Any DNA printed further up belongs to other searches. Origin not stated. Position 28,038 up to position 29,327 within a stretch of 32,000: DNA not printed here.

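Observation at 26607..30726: Uncharacterised MoxR-like AAA+ / vWA operon with an inactivated peptidase-like head, a tail-anchored coiled-coil partner and a convergent orphan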

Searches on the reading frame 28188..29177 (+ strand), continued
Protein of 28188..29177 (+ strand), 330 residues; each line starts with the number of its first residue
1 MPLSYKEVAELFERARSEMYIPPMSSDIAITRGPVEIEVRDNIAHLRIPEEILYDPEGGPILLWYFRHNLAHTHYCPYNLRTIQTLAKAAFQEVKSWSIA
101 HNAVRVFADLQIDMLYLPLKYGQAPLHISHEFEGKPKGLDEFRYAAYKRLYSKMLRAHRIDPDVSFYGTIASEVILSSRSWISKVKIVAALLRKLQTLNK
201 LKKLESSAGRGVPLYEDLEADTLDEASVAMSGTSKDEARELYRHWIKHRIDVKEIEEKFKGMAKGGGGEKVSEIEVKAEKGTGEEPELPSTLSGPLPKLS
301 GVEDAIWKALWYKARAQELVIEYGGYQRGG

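Call 72: find_related_loci(query=A6, collection=metagenome_contigs, flank=7000)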
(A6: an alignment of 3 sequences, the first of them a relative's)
Query A6 (564 aa) in metagenome_contigs; peptide patterns used: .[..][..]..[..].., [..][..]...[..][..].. (x = any residue, [..] = any of these).
600 stretches matched a pattern (row limit reached: there are more); 131 encode a relative of the query (tblastn E <= 1e-3); the best 80 are kept; 80 distinct loci.
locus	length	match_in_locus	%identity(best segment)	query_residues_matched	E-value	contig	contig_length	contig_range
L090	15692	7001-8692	100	1-564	0e+0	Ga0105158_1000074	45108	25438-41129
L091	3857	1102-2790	90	1-563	0e+0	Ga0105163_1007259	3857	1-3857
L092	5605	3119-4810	75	1-564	0e+0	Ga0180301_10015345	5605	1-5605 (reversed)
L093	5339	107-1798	75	1-564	0e+0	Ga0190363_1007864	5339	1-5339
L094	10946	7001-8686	43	1-560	1e-177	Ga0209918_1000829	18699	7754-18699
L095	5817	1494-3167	45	4-559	1e-179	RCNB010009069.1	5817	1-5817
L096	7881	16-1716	44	1-560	8e-176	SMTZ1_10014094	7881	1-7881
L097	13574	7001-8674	45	4-559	3e-175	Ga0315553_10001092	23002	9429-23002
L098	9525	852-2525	44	4-559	5e-174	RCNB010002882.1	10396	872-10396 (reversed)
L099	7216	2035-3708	44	4-559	1e-174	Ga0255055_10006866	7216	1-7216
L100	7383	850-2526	44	4-560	6e-174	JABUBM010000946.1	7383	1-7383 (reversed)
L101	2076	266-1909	45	6-551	0e+0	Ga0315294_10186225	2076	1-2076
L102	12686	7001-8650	46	4-551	2e-172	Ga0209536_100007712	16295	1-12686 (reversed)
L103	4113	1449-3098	45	4-551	5e-179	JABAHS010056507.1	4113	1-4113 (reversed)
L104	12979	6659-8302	45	6-551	3e-172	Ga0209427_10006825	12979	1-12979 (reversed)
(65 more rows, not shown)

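Call 86: fold_search(model_id=the predicted structure, library=viral)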
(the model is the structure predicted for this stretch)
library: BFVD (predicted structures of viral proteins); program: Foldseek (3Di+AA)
matches with E <= 10: 285; with E <= 0.001: 0
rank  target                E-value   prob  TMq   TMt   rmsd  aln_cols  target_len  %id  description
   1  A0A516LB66            3.3e-03  1.00  0.36  0.31   8.0       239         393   15  (no name in the UniProt tables at hand)
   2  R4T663                3.9e-03  1.00  0.40  0.38  24.9       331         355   14  Uncharacterized protein [Haloarcula hispanica tailed virus 2]
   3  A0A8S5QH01            4.3e-03  0.99  0.27  0.32  10.5       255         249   15  Uncharacterized protein [Siphoviridae sp. ctr8v12]
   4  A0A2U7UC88            5.0e-03  0.84  0.19  0.21  27.1       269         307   14  Uncharacterized protein [Pandoravirus neocaledonia]
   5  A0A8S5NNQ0            1.2e-02  0.91  0.28  0.20  20.4       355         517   12  Cobalamin biosynthesis protein [Myoviridae sp. ctj3P51]
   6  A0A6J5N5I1            1.4e-02  0.96  0.26  0.14  13.9       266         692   11  VWFA domain containing protein [uncultured Caudovirales phage]
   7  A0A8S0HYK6            1.7e-02  0.99  0.37  0.50   9.4       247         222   13  (no name in the UniProt tables at hand)
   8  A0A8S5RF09            2.2e-02  0.57  0.14  0.26  16.8       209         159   13  Peptidase [virus sp. ctE0n6]
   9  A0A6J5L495            3.0e-02  0.66  0.25  0.15  23.1       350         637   11  VWFA domain containing protein [uncultured Caudovirales phage]
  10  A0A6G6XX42            4.5e-02  0.77  0.29  0.15  17.0       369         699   12  (no name in the UniProt tables at hand)
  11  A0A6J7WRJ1            5.0e-02  0.97  0.40  0.22  16.7       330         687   12  VWFA domain containing protein [uncultured Caudovirales phage]
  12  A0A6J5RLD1            5.5e-02  0.94  0.39  0.21  22.5       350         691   13  VWFA domain containing protein [uncultured Caudovirales phage]
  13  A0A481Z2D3            6.1e-02  0.66  0.20  0.18  14.0       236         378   10  Uncharacterized protein [Pithovirus LCPAC001]
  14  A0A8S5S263            6.4e-02  0.92  0.30  0.39  10.6       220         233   11  Lethal factor [Siphoviridae sp. ctCIv11]
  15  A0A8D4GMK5            7.3e-02  0.99  0.37  0.21   6.2       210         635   14  (no name in the UniProt tables at hand)
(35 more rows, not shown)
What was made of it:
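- The N-domain alone weakly matches N-terminal parts of viral CobT-like and VWFA proteins (call 86).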
